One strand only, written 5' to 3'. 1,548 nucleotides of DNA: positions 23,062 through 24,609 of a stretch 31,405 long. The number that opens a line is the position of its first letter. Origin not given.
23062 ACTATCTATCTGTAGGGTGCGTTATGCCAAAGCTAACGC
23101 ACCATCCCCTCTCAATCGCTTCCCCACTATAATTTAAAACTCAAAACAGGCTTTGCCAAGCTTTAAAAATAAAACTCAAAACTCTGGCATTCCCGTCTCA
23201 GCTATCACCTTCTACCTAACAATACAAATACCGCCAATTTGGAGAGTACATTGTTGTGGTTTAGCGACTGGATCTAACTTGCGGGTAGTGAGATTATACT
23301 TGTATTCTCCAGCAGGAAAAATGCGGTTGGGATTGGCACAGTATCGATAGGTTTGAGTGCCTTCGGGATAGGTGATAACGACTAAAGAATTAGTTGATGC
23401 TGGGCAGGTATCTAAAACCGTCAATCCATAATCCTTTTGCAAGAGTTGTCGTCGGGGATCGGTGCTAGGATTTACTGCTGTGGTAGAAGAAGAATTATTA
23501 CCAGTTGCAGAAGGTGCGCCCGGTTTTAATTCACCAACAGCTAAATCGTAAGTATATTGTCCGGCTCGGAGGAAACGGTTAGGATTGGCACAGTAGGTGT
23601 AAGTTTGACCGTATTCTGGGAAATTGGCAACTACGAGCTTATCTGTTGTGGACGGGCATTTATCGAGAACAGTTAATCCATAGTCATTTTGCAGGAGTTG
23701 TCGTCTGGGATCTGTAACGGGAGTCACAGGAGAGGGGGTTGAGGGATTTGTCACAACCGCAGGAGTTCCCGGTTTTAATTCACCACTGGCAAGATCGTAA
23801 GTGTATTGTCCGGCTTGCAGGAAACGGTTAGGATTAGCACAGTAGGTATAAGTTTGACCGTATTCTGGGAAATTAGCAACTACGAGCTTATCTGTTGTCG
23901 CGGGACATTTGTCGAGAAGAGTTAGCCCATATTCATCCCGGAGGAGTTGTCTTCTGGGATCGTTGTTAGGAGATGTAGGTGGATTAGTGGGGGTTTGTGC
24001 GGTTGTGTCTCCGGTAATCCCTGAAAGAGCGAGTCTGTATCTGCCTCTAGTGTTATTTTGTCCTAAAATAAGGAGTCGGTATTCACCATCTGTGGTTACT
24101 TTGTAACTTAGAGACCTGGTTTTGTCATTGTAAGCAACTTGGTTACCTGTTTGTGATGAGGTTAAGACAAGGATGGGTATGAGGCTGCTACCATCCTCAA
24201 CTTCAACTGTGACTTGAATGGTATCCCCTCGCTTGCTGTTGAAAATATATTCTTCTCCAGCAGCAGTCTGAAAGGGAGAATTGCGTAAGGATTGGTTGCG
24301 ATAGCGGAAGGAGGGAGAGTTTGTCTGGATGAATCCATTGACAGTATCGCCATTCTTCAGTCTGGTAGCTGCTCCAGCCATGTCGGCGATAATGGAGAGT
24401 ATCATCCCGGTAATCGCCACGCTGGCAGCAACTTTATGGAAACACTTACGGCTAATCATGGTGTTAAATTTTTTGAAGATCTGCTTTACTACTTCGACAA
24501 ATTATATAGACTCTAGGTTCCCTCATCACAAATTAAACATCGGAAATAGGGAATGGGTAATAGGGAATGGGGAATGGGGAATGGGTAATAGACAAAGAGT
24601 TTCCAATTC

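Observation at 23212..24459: Secreted protein with a PPC-like domain and three recently duplicated 85-aa Cys-containing repeats of unknown family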

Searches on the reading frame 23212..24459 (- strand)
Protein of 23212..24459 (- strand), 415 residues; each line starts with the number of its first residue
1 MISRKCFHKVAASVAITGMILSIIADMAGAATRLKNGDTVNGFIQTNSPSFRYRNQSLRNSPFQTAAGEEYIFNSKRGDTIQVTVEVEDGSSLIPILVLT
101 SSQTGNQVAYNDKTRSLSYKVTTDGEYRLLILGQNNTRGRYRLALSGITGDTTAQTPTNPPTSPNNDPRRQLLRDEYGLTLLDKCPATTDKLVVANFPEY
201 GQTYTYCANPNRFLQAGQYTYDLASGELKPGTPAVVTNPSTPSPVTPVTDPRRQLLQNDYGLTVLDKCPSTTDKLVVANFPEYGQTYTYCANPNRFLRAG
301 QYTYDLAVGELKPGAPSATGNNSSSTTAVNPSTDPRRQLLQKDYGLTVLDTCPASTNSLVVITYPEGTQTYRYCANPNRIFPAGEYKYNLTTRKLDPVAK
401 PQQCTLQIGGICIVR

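Call 4: search_protein_families(library=pfam, proteins=[window:23212-24459:-], max_evalue=10)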
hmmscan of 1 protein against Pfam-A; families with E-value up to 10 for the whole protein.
window:23212-24459:- (415 aa): 2 families
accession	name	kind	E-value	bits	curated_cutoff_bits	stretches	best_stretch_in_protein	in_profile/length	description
PF12824.13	MRP-L20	-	0.28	11.8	30.4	0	233-259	33-59/164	Mitochondrial ribosomal protein subunit L20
PF06955.19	XET_C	-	0.5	10.7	31.3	0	203-214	29-40/47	Xyloglucan endo-transglycosylase (XET) C-terminus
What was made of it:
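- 24010..24366 (-): N-terminal all-beta domain, aa 32-150, with a PPC / collagen-binding-domain-like beta-sandwich fold. Call 4: no Pfam hit for this protein itself.
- On Pfam PF04151 (PPC, bacterial pre-peptidase C-terminal domain): Call 4: the window protein gives no PF04151 hit even at E<=10.
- Closest known: PPC / collagen-binding domains of clostridial and Bacillus collagenases. Different: It falls below Pfam detection in this protein (call 4).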

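Call 5: search_protein_families(library=ncbifam, proteins=[window:23212-24459:-], max_evalue=10)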
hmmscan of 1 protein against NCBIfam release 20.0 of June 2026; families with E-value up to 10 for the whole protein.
window:23212-24459:- (415 aa): 0 families
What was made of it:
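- On C-terminal sorting signals (PEP-CTERM/exosortase, GlyGly-CTERM, T9SS CTD, LPXTG): No NCBIfam or Pfam sorting-domain hit was found (calls 4, 5).
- Checked: No Pfam or NCBIfam family matches the protein, even at E<=10 (calls 4, 5).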

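Call 7: find_homologous_proteins(query=window:23212-24459:-)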
Query window:23212-24459:- (415 aa): 96 proteins with E <= 0.001 among 8000 candidates.
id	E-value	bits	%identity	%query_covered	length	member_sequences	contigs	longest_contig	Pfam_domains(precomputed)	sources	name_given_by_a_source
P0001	1.1e-258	876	100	94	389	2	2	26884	-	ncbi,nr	ncbi:MAG TPA: hypothetical protein DDW51_12745 [Cyanobacteria bacterium UBA11367]|nr:hypothetical pr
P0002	1.4e-241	819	88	100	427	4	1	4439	-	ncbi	-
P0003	6.0e-196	669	71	100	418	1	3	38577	-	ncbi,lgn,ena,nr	ncbi:MAG TPA: hypothetical protein DDZ80_16555 [Cyanobacteria bacterium UBA8803]|nr:hypothetical pro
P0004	1.8e-186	638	69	100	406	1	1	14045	-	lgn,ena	-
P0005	5.1e-186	636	81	75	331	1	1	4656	-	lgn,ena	-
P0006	1.5e-182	625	68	100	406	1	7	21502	-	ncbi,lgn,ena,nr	ncbi:MAG TPA: hypothetical protein DCL61_00685 [Cyanobacteria bacterium UBA12227]|nr:hypothetical pr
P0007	4.6e-181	620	68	100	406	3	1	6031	-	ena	-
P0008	1.6e-178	612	66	100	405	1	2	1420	-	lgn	-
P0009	1.5e-174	599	65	100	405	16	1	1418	-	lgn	-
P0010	5.3e-174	597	66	100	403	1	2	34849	-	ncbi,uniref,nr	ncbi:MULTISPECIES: hypothetical protein [unclassified Coleofasciculus]|uniref:hypothetical protein n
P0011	1.4e-173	595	51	97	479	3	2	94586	-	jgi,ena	jgi:hypothetical protein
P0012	7.5e-163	560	63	100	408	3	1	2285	-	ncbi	-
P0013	4.9e-158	544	59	100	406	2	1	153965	-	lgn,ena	-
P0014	1.3e-155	536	58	75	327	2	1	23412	-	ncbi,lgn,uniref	ncbi:hypothetical protein [Coleofasciculus sp. G2-EDA-02]|uniref:hypothetical protein n=1 Tax=Coleof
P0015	9.2e-153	527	57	75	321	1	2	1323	-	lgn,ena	-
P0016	6.1e-148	511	56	100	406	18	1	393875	-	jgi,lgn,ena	jgi:hypothetical protein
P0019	2.3e-143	496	55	75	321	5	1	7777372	-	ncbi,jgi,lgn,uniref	ncbi:hypothetical protein [Coleofasciculus chthonoplastes]|jgi:hypothetical protein|uniref:hypotheti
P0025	3.7e-136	472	54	99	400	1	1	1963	PF04151.22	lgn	-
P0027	3.8e-135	469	54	100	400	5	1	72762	-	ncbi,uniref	ncbi:hypothetical protein [Aerosakkonema funiforme]|uniref:hypothetical protein n=1 Tax=Aerosakkonem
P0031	7.8e-134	465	54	100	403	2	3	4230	-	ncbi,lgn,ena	-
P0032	1.2e-132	461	53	99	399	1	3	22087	PF04151.22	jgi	jgi:hypothetical protein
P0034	2.4e-132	460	53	99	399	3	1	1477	PF04151.22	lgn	-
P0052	4.0e-88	314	42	100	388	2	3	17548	PF04151.22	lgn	-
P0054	1.1e-85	306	41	100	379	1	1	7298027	-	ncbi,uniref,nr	ncbi:hypothetical protein K9N68_02095 [Kovacikia minuta CCNUW1]|uniref:hypothetical protein n=1 Tax=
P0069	4.8e-79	284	38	100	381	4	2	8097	PF04151.22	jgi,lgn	jgi:hypothetical protein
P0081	8.5e-74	267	37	100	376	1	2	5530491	-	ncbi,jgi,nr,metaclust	ncbi:hypothetical protein OsccyDRAFT_3195 [Leptolyngbyaceae cyanobacterium JSC-12]|nr:hypothetical p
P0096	4.8e-52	195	33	67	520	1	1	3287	-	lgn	-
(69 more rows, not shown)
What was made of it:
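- On Pfam PF04151 (PPC, bacterial pre-peptidase C-terminal domain): Call 7: a few homologues carry a precomputed PF04151 hit.
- Narrow distribution: 96 clusters, all from filamentous cyanobacteria where a source is named (call 7).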

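Call 26: search_protein_families(library=pfam, proteins=[P0096], max_evalue=0.01)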
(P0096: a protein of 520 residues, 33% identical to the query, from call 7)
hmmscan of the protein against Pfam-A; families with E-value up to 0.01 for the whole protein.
P0096 (520 aa): 3 families
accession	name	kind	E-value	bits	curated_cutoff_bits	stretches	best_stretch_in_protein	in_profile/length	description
PF23623.1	GBD_IRG7_N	-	0.00032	21.3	27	0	89-147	30-91/95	IRG7 N-terminal galactose binding domain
PF04151.21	PPC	-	0.0036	18.6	25.9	0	75-134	5-68/70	Bacterial pre-peptidase C-terminal domain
PF07495.19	Y_Y_Y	-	0.0045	17.3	26.6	0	107-142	18-52/65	Y_Y_Y domain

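Call 31: search_protein_families(library=pfam, alignment_id=A2, max_evalue=0.01)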
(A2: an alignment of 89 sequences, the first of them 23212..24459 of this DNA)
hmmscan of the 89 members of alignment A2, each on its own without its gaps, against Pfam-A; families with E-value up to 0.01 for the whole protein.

A. member 1, window:23212-24459:- (415 aa): 0 families

B. families by the number of members that match (of 89 scanned): 7 families
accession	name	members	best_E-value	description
PF04151.21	PPC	21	2e-05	Bacterial pre-peptidase C-terminal domain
PF03212.20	Pertactin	3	0.00047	Pertactin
PF13954.11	PapC_N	2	6.3e-05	PapC N-terminal domain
PF12892.13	FctA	2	0.00088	Spy0128-like isopeptide containing domain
PF16459.11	Phage_TAC_13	2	0.0036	Phage tail assembly chaperone, TAC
PF00630.25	Filamin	1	0.0022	Filamin/ABP280 repeat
PF22117.2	Fer4_Nqo3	1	0.0038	NADH-quinone oxidoreductase subunit 3, ferredoxin-like domain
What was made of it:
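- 24010..24366 (-): Call 31: weak PF04151 hits in 21 of 89 homologues.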

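Call 32: search_solved_structures(query=A2, max_evalue=1, show_alignments=2)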
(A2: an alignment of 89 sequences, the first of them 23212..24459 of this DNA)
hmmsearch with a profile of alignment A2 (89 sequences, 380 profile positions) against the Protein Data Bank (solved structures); distinct sequences matched with E-value up to 1: 6.
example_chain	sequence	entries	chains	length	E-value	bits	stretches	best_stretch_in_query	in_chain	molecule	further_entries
5sv5_A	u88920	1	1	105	0.0063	18.2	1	56-145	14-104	Microbial collagenase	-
4dy3_A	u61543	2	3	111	0.042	15.5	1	69-136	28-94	Inhibitor of g-type lysozyme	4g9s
4dy5_A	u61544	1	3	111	0.044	15.4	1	67-137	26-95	Gifsy-1 prophage protein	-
4dxz_A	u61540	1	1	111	0.11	14.1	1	69-136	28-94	Inhibitor of g-type lysozyme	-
5k31_A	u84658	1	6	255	0.76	11.3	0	105-156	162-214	Collagen alpha-1(I) chain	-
7dzl_A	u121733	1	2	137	0.97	11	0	31-96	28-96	Fatty acid-binding protein, liver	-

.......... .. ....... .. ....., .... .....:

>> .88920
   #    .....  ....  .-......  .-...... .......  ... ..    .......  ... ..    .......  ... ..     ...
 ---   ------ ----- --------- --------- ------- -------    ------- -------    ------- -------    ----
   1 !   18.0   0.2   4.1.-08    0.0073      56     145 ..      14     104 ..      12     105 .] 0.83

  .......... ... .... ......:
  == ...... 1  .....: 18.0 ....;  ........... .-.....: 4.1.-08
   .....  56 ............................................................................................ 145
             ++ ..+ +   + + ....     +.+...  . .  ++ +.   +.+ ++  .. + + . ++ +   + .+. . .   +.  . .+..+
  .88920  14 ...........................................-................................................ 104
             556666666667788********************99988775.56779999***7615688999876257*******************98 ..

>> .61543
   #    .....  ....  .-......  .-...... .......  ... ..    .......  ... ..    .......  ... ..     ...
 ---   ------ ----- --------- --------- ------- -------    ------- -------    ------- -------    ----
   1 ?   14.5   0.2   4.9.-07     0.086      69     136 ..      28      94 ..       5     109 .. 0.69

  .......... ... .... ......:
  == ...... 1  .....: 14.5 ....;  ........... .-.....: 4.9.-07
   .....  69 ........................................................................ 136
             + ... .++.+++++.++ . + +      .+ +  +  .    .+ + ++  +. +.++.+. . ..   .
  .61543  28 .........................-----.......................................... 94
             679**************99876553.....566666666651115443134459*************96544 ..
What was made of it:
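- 24010..24366 (-): Call 32: profile hit to 5sv5 at E 0.006.
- On Collagenase CBD: The sequence alignment to 5sv5 (call 32) is too short to judge.
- Closest known: PPC / collagen-binding domains of clostridial and Bacillus collagenases. Same: G-x-Y-x-L-x-V' pattern (call 32).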

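Call 33: find_encoding_contigs(protein=P0019, flank=8000, max_places=2)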
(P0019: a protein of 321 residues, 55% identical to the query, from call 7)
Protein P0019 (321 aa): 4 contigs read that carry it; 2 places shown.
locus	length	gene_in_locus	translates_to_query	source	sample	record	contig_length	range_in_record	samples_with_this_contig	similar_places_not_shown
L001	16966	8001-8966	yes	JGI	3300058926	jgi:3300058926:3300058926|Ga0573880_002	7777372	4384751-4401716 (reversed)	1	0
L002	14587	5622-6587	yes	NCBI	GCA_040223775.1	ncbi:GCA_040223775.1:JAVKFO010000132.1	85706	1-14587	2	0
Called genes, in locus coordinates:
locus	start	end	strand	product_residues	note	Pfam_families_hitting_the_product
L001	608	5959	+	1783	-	-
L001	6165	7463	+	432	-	PF03952:Enolase_N, PF00113:Enolase_C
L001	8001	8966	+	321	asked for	-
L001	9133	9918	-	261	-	PF06051:DUF928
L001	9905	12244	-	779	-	PF12770:CHAT, PF05226:CHASE2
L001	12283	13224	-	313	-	PF08852:DUF1822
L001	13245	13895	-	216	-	-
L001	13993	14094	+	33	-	-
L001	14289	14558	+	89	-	-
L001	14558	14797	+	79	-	PF20660:DUF6812 (weak)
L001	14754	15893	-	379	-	-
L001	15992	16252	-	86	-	-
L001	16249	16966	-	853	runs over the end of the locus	PF10593:Z1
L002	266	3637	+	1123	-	PF17803:Cadherin_4, PF17892:Cadherin_5, PF17963:Big_9, PF17803:Cadherin_4, PF17892:Cadherin_5, PF17963:Big_9, PF13517:FG-GAP_3, PF13517:FG-GAP_3, +10 more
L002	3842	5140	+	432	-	PF03952:Enolase_N, PF00113:Enolase_C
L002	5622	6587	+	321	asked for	-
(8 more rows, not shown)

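Call 34: find_encoding_contigs(protein=P0054, flank=8000, max_places=1)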
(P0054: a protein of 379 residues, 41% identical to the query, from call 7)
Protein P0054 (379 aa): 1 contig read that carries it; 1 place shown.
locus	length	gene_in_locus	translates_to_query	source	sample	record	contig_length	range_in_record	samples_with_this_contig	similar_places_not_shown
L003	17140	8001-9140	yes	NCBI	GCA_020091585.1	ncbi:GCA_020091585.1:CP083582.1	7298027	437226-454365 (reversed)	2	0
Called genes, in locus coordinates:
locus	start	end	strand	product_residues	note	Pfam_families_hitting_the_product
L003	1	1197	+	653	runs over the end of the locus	PF00305:Lipoxygenase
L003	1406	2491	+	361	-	PF02563:Poly_export, PF10531:SLBB (faint), PF22461:SLBB_2 (faint)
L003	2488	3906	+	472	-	-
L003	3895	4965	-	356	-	PF01571:GCV_T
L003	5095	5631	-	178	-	-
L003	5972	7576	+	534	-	PF00361:Proton_antipo_M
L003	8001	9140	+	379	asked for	-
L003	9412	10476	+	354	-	PF01208:URO-D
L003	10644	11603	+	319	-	PF01073:3Beta_HSD (weak), PF01370:Epimerase, PF05368:NmrA, PF07993:NAD_binding_4 (faint), PF13460:NAD_binding_10, PF16363:GDP_Man_Dehyd (weak)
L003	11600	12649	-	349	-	PF04613:LpxD, PF00132:Hexapep (weak), PF25084:LbH_EIF2B, PF25087:GMPPB_C (faint), PF00132:Hexapep, PF14602:Hexapep_2 (faint), PF00132:Hexapep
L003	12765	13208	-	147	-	-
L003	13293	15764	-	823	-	PF02861:Clp_N, PF13191:AAA_16 (weak), PF00004:AAA, PF17871:AAA_lid_9, PF02151:UVR (weak), PF07724:AAA_2, PF07728:AAA_5, PF10431:ClpB_D2-small, +6 more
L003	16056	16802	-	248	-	PF00583:Acetyltransf_1, PF13508:Acetyltransf_7, PF13673:Acetyltransf_10, PF08445:FR47 (weak)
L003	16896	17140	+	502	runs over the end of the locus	PF00278:Orn_DAP_Arg_deC, PF02784:Orn_Arg_deC_N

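Call 35: find_encoding_contigs(protein=P0081, flank=8000, max_places=1)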
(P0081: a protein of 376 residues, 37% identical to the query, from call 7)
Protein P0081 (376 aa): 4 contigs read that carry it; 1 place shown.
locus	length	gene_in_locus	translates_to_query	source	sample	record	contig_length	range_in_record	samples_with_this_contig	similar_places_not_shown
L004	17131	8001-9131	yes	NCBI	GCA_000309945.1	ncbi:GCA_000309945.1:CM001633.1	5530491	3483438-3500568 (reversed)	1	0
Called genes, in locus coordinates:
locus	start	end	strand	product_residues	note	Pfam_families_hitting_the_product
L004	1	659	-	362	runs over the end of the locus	PF00814:TsaD, PF22521:HypF_C_2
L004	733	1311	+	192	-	PF02507:PSI_PsaF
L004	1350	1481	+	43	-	PF01701:PSI_PsaJ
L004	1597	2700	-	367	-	PF01699:Na_Ca_ex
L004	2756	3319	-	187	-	PF00625:Guanylate_kin, PF13671:AAA_33 (faint)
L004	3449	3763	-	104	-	PF04025:RemA-like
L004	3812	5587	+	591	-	PF05833:NFACT_N, PF05670:NFACT-R_1, PF18297:NFACT-R_2 (weak)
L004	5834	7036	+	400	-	PF13439:Glyco_transf_4, PF00534:Glycos_transf_1, PF13692:Glyco_trans_1_4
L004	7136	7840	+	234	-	PF02397:Bac_transf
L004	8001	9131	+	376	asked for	-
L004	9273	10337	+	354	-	PF01208:URO-D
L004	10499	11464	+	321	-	PF01073:3Beta_HSD (faint), PF01370:Epimerase, PF05368:NmrA, PF07993:NAD_binding_4 (faint), PF13460:NAD_binding_10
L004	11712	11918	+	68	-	PF11165:DUF2949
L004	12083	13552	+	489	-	PF00890:FAD_binding_2 (faint), PF01266:DAO (weak), PF01494:FAD_binding_3 (faint), PF01593:Amino_oxidase, PF06100:MCRA (faint), PF07992:Pyr_redox_2 (faint), PF12831:FAD_oxidored (weak), PF13450:NAD_binding_8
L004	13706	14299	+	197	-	PF10604:Polyketide_cyc2, PF03364:Polyketide_cyc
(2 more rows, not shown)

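Call 36: find_encoding_contigs(protein=P0016, flank=8000, max_places=1)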
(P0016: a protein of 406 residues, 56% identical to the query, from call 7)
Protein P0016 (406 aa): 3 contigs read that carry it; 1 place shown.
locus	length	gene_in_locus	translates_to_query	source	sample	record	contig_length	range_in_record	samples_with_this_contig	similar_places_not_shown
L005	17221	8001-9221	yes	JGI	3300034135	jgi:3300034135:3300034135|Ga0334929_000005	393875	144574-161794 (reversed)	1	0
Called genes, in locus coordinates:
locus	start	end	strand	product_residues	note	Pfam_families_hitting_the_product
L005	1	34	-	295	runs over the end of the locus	PF14218:COP23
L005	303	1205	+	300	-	PF00487:FA_desaturase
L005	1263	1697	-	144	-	PF07736:CM_1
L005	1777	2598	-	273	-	PF00574:CLP_protease (faint), PF25145:NfeD1b_N, PF01343:Peptidase_S49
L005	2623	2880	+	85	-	-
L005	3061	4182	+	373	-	PF00892:EamA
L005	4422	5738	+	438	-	PF01471:PG_binding_1, PF02985:HEAT (faint), PF13646:HEAT_2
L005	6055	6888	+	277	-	PF20706:GT4-conflict (weak), PF00534:Glycos_transf_1, PF13692:Glyco_trans_1_4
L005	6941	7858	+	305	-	PF02016:Peptidase_S66, PF17676:Peptidase_S66C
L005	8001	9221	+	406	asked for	-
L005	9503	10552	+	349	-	PF01208:URO-D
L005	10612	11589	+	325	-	PF01073:3Beta_HSD (weak), PF01370:Epimerase, PF05368:NmrA, PF07993:NAD_binding_4 (faint), PF13460:NAD_binding_10, PF16363:GDP_Man_Dehyd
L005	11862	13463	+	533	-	PF02310:B12-binding, PF04055:Radical_SAM, PF13282:DUF4070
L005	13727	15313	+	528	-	PF02310:B12-binding, PF04055:Radical_SAM, PF13282:DUF4070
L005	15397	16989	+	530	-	PF02310:B12-binding, PF04055:Radical_SAM, PF13282:DUF4070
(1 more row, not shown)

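Call 37: find_encoding_contigs(protein=P0027, flank=8000, max_places=1)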
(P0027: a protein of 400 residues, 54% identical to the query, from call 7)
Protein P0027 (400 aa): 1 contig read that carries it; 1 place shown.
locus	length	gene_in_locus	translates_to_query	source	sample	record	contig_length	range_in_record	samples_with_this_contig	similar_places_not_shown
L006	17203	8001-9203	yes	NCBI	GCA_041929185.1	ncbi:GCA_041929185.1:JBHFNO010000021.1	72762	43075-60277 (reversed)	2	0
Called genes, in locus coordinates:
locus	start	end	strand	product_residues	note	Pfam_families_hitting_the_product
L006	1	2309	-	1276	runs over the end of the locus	PF00656:Peptidase_C14, PF20703:nSTAND1, PF24814:WD40_Prp19, PF25047:Beta-prop_TEP1_2nd, PF25174:Beta-prop_THOC3, PF23381:Beta-prop_IFT122_1st, PF23409:Beta-prop_EML, PF23414:Beta-prop_EML_2, +101 more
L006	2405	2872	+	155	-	-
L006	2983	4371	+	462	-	-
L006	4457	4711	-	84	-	-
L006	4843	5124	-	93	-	PF00069:Pkinase, PF07714:PK_Tyr_Ser-Thr (weak)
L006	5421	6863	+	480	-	PF13520:AA_permease_2, PF00324:AA_permease, PF13906:AA_permease_C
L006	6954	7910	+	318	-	PF02016:Peptidase_S66, PF17676:Peptidase_S66C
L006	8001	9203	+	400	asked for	-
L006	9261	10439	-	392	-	PF01385:OrfB_IS605, PF07282:Cas12f1-like_TNB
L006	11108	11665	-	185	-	-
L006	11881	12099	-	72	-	PF00741:Gas_vesicle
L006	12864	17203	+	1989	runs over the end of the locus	PF00571:CBS, PF01590:GAF, PF13185:GAF_2, PF08447:PAS_3, PF08448:PAS_4, PF01590:GAF, PF13185:GAF_2, PF08447:PAS_3, +21 more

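Call 38: predict_structure(alignment_id=A2)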
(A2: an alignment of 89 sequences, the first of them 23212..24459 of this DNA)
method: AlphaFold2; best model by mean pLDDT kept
length: 415 residues; sequences in the alignment: 89
mean_pLDDT: 82.2   pTM: 0.43
mean pLDDT of the five models: 82.2, 81.7, 81.6, 80.8, 77.9
residues with pLDDT >= 90: 273; 70-90: 54; 50-70: 19; < 50: 69
segments of 3 or more residues with pLDDT < 50: 1-28, 152-162, 232-247, 317-330
pLDDT, mean of each block of 10 residues (from residue 1): 42 35 37 91 94 94 96 95 97 97 94 98 95 96 93 41 71 95 92 90 89 94 89 41 47 93 94 95 90 95 91 64 38 84 95 91 93 95 95 90 69 71
secondary structure, 60 per line:
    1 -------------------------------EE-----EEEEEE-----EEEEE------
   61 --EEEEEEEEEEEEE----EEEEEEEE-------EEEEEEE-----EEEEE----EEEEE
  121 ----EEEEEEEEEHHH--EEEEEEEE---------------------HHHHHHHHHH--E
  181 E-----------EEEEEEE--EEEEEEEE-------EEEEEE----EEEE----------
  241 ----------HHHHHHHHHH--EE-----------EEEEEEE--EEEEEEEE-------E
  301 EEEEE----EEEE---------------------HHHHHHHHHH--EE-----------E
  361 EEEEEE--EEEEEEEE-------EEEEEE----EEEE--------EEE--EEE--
elements in order: E39-44 E50-54 E63-75 E80-87 E95-101 E107-111 E116-120 E125-133 E139-146 H168-177 E193-199 E202-209 E217-222 E227-230 H251-260 E276-282 E285-292 E300-305 E310-313 H335-344 E360-366 E369-376 E384-389 E394-397 E406-408 E411-413
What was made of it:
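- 24367..24459 (-): Signal peptide, aa 1-31: basic n-region (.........), hydrophobic core (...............), and A-G-A before the predicted cleavage site. Call 38: aa 1-28 are disordered and the folded domain starts at about aa 31.
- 24010..24366 (-): Call 38: pLDDT above 90.
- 23461..23514 (-): Linker 2, aa 316-333, disordered. call 38
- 23215..23250 (-): C-terminal motif, aa 404-415 (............-COOH). The family consensus is C-T-V-x-[VI]-G-G-[IV]-C-[ILV]-V-[KR] followed by the stop codon. It is predicted to form a beta-hairpin. Call 38: strands at 406-408 and 411-413, pLDDT about 70.
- Closest known: Modular secreted carbohydrate-binding proteins and enzymes with Pro/Thr/Ser linkers. Same: Small independently folded beta-rich units are separated by disordered P/T/S linkers (call 38).
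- Domain boundaries, disordered linkers and C-terminal hairpin: full-length AF2 model (call 38).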
